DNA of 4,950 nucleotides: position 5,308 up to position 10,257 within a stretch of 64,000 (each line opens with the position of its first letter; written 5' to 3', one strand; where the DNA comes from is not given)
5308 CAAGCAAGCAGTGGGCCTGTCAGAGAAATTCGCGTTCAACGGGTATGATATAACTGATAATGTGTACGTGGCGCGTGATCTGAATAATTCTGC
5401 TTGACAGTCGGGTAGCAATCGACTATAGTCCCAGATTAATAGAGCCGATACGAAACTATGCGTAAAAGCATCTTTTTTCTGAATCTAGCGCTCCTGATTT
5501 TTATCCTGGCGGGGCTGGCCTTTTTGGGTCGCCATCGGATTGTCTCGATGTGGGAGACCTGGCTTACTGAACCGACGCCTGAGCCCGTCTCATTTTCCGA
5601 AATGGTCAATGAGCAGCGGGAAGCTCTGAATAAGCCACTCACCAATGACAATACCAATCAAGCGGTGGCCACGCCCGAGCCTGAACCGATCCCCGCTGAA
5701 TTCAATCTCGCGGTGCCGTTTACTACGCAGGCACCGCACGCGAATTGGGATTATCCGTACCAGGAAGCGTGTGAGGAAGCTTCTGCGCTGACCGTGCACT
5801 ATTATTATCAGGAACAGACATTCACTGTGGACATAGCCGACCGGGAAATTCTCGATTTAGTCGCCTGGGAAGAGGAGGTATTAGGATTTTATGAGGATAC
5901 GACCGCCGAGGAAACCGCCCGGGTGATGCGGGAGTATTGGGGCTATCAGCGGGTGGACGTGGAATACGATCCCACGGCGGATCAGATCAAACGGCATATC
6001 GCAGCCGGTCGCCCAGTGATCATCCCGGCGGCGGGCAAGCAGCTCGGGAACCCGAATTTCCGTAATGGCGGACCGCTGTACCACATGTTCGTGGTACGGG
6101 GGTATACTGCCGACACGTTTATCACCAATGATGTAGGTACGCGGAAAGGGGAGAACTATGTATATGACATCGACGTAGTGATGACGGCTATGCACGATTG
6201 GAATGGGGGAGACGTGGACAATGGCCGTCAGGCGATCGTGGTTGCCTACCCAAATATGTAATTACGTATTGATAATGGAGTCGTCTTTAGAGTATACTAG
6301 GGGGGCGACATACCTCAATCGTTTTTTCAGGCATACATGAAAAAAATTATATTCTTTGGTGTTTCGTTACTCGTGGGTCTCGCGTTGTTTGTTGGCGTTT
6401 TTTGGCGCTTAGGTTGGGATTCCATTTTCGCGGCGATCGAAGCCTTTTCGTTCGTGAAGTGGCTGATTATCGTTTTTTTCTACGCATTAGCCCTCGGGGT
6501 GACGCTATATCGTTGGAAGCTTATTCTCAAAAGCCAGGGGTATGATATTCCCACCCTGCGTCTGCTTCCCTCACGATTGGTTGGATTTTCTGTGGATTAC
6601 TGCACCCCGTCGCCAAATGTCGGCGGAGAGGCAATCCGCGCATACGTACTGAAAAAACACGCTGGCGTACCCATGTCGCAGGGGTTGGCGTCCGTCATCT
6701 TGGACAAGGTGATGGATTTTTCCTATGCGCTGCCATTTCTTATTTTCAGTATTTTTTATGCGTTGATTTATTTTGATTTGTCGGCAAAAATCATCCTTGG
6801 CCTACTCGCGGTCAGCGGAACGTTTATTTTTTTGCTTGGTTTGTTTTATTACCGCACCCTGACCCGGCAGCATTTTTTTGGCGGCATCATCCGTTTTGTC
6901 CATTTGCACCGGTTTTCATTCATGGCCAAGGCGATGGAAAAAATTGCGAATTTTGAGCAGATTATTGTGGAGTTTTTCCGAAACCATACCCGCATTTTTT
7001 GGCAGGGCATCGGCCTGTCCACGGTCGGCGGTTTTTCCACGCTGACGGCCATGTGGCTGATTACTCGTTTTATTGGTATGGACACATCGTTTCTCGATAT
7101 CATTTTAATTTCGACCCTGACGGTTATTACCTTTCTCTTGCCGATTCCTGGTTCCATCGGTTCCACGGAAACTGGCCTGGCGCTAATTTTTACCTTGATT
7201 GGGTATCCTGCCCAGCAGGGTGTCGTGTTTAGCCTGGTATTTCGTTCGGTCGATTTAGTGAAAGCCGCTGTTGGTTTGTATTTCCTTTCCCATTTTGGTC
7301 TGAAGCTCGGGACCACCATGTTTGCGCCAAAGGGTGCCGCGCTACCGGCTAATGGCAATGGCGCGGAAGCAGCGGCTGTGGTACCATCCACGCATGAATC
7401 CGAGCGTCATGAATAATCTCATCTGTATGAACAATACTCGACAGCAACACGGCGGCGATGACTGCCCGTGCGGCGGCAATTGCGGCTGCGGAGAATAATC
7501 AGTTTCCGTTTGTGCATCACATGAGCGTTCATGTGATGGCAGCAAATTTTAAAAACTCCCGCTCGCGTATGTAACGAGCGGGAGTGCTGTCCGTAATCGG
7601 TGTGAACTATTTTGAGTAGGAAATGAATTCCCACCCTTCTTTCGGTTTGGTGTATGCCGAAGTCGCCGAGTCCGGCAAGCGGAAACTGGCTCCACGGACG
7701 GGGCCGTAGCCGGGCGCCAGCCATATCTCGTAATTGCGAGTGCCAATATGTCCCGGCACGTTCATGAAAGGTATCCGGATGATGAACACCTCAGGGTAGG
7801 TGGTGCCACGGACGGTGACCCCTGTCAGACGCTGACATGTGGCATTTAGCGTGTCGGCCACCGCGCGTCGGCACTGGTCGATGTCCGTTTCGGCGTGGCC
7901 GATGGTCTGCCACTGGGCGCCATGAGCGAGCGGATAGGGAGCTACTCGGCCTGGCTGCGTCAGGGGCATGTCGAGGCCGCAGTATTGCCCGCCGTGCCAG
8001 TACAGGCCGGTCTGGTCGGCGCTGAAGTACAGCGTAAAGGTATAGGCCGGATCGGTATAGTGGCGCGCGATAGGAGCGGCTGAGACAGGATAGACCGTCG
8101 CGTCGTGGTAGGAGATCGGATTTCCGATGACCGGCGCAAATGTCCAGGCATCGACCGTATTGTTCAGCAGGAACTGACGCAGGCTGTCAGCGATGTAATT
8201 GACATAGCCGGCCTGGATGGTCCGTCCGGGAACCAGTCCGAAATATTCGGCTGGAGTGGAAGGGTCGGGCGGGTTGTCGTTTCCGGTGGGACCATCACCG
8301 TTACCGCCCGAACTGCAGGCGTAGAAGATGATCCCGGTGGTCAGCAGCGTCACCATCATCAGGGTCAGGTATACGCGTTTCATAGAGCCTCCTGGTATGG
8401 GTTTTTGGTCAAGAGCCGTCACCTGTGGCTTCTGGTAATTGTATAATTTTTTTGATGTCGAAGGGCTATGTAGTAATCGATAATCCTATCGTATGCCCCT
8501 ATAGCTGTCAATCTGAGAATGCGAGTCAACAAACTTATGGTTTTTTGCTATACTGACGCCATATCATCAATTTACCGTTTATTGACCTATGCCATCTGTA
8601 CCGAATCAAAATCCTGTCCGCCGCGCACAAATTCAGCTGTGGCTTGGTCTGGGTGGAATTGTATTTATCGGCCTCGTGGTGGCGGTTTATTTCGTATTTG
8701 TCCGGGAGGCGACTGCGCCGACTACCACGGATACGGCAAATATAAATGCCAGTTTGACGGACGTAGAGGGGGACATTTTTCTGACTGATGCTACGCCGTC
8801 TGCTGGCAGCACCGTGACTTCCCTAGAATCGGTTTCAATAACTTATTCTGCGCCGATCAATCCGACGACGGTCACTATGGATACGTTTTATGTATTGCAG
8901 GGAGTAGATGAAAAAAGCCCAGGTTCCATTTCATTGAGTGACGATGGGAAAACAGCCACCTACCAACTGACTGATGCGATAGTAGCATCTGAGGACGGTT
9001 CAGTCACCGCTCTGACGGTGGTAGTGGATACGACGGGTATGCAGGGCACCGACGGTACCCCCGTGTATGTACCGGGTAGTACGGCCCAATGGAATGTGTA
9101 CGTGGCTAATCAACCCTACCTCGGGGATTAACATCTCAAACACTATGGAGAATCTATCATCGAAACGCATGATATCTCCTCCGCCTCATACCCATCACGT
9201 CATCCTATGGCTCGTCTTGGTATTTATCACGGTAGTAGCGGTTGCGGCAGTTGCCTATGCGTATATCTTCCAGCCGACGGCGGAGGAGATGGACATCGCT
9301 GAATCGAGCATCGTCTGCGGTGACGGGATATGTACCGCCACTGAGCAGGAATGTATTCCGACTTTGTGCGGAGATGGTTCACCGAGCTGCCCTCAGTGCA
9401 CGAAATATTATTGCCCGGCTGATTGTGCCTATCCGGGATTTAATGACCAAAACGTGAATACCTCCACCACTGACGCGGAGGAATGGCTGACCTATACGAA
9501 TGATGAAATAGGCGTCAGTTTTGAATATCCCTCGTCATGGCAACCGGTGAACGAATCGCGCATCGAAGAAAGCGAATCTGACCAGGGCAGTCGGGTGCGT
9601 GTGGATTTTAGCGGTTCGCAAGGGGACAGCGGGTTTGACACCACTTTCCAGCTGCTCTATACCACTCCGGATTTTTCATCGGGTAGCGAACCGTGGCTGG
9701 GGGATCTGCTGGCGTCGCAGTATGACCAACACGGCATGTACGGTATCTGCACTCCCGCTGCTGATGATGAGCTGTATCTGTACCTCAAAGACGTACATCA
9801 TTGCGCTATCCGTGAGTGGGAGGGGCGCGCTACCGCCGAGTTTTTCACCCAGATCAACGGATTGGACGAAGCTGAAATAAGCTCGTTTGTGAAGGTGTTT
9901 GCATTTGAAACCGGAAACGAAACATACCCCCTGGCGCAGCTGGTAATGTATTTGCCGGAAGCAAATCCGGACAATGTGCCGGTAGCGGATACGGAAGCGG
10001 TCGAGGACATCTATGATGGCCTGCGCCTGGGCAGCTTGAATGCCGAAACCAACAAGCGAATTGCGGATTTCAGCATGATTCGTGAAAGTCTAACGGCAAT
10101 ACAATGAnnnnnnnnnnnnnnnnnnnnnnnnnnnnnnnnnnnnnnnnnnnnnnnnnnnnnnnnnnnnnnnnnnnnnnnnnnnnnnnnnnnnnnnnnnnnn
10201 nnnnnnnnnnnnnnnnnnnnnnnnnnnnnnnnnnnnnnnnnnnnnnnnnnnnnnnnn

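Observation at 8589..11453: Three-gene surface-protein operon: Ig-like protein plus tandem Cys-rich paralogs with a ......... repeat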

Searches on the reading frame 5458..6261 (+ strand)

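Call 3: search_protein_families(library=pfam, proteins=[window:5458-6261:+], max_evalue=1)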
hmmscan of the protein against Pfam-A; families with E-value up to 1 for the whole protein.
window:5458-6261:+ (267 aa): 3 families
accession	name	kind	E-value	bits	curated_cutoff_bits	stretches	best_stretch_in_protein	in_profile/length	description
PF13529.12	Peptidase_C39_2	-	1.5e-08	35.7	24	1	85-225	2-141/143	Peptidase_C39 like family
PF24655.1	DUF7645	-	0.043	14.2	27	1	45-86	1-42/62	Domain of unknown function (DUF7645)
PF24322.2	Tle3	-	0.17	11.8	27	1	147-207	59-113/321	T6SS Tle3 phospholipase effector domain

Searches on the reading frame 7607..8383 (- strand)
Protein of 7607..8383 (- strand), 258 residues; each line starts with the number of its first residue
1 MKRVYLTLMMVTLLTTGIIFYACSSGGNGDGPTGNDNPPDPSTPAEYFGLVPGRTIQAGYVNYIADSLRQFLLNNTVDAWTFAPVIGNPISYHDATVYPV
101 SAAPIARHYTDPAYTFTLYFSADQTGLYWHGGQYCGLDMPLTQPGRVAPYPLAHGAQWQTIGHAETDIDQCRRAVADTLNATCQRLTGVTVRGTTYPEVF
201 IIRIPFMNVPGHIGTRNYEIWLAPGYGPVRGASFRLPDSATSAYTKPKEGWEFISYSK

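Call 3: search_protein_families(library=pfam, proteins=[window:7607-8383:-], max_evalue=1)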
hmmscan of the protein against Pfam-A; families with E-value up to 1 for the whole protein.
window:7607-8383:- (258 aa): 0 families

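Call 4: search_protein_families(library=ncbifam, proteins=[window:7607-8383:-], max_evalue=1)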
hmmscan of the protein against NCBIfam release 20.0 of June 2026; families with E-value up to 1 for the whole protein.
window:7607-8383:- (258 aa): 1 family
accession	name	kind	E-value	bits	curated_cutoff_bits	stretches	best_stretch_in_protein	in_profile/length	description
NF058595.1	invert_tail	domain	0.076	13.3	37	1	3-45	52-88/113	lipo-invert putative C-terminal anchoring domain-containing protein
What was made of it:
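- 7607..8383 (-): Divergent putative lipoprotein gene (258 aa, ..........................). It is a neighbour and not shown to belong to the unit. No Pfam or NCBIfam match (calls 3, 4).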

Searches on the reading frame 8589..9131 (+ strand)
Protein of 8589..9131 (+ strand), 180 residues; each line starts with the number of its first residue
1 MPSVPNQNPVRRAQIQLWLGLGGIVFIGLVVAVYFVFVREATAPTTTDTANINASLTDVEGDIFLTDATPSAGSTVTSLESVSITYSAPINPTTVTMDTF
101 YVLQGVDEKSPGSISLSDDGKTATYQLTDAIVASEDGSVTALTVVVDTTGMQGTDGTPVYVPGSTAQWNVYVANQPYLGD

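Call 3: search_protein_families(library=pfam, proteins=[window:8589-9131:+], max_evalue=1)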
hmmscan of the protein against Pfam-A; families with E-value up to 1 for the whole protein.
window:8589-9131:+ (180 aa): 4 families
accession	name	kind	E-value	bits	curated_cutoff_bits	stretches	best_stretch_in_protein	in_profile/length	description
PF13205.12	Big_5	-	3.5e-05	24.9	23.6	1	65-152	7-93/105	Bacterial Ig-like domain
PF10016.14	DUF2259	-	0.0043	17.5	25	1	123-163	149-188/189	Predicted secreted protein (DUF2259)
PF04234.18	CopC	-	0.011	17.2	23.3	1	65-137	4-68/92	CopC domain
PF19813.4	DUF6296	-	0.039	14.4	27.2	1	140-161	20-41/78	Family of unknown function (DUF6296)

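Call 4: search_protein_families(library=ncbifam, proteins=[window:8589-9131:+], max_evalue=1)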
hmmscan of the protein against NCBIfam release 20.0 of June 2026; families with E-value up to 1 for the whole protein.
window:8589-9131:+ (180 aa): 1 family
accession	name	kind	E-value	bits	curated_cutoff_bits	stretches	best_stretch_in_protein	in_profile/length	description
NF045507.1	transregGfcR_Halo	equivalog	0.02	14.4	300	1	118-160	160-204/215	transcriptional regulator GfcR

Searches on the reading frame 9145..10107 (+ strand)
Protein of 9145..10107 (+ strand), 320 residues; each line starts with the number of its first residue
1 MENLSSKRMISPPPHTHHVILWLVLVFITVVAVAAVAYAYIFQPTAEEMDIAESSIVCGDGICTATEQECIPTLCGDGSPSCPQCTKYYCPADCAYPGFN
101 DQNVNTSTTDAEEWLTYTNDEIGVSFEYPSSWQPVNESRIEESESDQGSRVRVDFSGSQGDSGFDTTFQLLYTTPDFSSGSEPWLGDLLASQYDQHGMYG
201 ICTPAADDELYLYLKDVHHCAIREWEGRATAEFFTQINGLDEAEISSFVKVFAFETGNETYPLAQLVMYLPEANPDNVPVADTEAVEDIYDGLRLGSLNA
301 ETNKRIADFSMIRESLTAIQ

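Call 3: search_protein_families(library=pfam, proteins=[window:9145-10107:+], max_evalue=1)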
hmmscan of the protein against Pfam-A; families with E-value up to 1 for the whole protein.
window:9145-10107:+ (320 aa): 1 family
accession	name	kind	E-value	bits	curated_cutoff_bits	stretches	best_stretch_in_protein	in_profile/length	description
PF18933.6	PsbP_2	-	7.9e-05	23.2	27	1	105-140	35-70/184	PsbP-like protein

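Call 4: search_protein_families(library=ncbifam, proteins=[window:9145-10107:+], max_evalue=1)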
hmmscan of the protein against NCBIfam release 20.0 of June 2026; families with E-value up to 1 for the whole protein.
window:9145-10107:+ (320 aa): 0 families

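Call 10: find_homologous_proteins(query=window:9145-10107:+)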
Query window:9145-10107:+ (320 aa): 2 proteins with E <= 0.001 among 1483 candidates.
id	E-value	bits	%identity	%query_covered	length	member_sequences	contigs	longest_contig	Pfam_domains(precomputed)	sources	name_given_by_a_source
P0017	1.7e-214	729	98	100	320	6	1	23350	-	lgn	-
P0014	5.4e-73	264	49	71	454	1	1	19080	-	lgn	-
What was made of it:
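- g2's body has only two known relatives (call 10).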

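Call 25: search_solved_structures(query=window:9145-10107:+, max_evalue=10, show_alignments=2)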
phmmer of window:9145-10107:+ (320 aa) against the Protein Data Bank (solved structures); distinct sequences matched with E-value up to 10: 1.
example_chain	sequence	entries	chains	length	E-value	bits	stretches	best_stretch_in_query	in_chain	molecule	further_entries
1jl3_A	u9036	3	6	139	0.65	12.6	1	67-124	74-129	ARSENATE REDUCTASE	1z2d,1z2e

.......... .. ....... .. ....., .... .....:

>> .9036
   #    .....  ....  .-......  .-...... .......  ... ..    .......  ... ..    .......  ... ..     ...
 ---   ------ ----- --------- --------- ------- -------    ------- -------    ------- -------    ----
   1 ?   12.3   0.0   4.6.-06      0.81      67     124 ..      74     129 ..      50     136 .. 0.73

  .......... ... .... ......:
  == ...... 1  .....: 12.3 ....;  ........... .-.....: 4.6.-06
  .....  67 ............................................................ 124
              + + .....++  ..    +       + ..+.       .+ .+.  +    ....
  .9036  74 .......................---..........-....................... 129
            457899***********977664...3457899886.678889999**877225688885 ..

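Call 29: predict_structure(alignment_id=A2)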
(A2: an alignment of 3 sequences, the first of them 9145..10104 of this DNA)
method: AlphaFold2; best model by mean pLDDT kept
length: 320 residues; sequences in the alignment: 3
mean_pLDDT: 38.1   pTM: 0.28
mean pLDDT of the five models: 38.1, 36.0, 35.1, 33.6, 31.3
residues with pLDDT >= 90: 5; 70-90: 15; 50-70: 33; < 50: 267
segments of 3 or more residues with pLDDT < 50: 7-9, 43-113, 121-125, 127-129, 139-151, 157-320
pLDDT, mean of each block of 10 residues (from residue 1): 47 63 90 75 38 25 25 30 27 22 27 51 49 51 39 46 36 38 39 33 26 26 28 30 29 33 29 30 38 37 36 26
secondary structure, 60 per line:
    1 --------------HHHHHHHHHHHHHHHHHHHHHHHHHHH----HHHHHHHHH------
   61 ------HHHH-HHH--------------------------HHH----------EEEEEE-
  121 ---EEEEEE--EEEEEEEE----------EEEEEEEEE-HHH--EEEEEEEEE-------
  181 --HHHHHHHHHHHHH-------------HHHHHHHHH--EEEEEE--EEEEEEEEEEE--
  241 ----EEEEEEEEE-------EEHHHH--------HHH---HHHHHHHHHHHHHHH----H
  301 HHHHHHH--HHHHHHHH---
elements in order: H15-41 H46-54 H67-70 E114-119 E124-129 E132-139 E150-158 E165-173 H183-195 H209-217 E220-225 E228-238 E245-253 H263-266 H281-295 H300-307 H310-317
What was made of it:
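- On Mog1p/PsbP-like fold (superfamily level): The AF2 model is at pLDDT 38 with only 3 sequences (call 29).
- Tried and rejected: AF2 of gene 2 with 3 sequences gave pLDDT 38, which is unusable, so no fold search was run on it (call 29).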

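Call 44: find_encoding_contigs(protein=P0017, flank=6000, max_places=6)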
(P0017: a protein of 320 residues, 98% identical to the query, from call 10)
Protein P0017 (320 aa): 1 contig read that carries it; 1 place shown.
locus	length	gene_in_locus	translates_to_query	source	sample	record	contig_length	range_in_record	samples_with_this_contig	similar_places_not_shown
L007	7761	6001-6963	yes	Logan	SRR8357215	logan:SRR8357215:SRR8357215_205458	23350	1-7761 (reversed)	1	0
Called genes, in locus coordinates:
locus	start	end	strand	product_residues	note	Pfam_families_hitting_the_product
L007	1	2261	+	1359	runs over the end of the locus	-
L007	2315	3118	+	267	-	PF13529:Peptidase_C39_2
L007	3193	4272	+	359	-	PF03706:LPG_synthase_TM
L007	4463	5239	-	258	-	-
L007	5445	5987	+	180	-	-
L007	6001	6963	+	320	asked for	-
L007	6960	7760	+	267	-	?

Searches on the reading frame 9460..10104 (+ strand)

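Call 50: search_protein_families(library=pfam, proteins=[window:9460-10104:+], max_evalue=10)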
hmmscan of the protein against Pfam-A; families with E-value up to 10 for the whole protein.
window:9460-10104:+ (215 aa): 1 family
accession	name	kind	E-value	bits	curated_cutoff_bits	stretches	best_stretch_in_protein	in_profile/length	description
PF18933.6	PsbP_2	-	0.0001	22.8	27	1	3-35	38-70/184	PsbP-like protein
